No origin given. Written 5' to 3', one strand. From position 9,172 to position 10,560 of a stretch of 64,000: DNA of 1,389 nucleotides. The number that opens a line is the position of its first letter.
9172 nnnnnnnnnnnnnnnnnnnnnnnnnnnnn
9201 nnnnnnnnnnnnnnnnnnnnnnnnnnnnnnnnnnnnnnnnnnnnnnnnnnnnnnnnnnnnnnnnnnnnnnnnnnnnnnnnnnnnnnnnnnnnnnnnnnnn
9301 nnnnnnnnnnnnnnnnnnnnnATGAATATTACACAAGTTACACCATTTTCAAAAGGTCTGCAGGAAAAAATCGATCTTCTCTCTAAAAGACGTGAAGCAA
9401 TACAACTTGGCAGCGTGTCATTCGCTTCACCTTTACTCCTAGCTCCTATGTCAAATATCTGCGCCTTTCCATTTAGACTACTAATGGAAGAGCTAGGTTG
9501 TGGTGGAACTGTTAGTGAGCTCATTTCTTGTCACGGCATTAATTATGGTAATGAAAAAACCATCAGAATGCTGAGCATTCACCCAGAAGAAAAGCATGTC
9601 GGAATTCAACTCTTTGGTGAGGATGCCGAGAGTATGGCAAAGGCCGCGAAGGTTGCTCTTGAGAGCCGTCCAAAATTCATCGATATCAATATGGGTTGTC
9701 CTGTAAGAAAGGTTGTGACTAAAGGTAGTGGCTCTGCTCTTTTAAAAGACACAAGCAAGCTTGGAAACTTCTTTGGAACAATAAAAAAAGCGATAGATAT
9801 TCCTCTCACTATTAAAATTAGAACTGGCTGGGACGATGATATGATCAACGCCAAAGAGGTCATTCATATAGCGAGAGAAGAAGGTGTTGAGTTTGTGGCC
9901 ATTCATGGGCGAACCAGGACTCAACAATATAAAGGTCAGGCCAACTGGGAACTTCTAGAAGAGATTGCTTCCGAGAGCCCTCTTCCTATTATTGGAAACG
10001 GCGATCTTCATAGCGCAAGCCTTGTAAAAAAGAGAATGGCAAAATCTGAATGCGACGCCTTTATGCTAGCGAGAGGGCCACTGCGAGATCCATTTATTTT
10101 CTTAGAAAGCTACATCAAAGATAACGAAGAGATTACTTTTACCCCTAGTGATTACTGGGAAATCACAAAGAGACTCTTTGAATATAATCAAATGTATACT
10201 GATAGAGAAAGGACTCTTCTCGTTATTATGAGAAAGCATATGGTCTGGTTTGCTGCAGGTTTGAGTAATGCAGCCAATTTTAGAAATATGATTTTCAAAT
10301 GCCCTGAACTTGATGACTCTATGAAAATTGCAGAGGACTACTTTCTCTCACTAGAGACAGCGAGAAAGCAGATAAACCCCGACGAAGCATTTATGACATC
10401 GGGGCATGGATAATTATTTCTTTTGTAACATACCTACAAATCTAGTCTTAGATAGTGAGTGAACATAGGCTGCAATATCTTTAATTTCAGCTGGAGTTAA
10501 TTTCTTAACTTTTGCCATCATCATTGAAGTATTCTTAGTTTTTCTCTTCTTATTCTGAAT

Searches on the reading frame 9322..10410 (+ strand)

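Call 82: search_protein_families(library=pfam, proteins=[window:9322-10410:+], max_evalue=0.001)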
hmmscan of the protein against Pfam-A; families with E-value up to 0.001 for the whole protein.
window:9322-10410:+ (363 aa): 1 family
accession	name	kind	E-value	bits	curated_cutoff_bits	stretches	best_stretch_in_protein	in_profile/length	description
PF01207.24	Dus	-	3e-67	227.4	20.4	1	39-334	1-299/311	Dihydrouridine synthase (Dus)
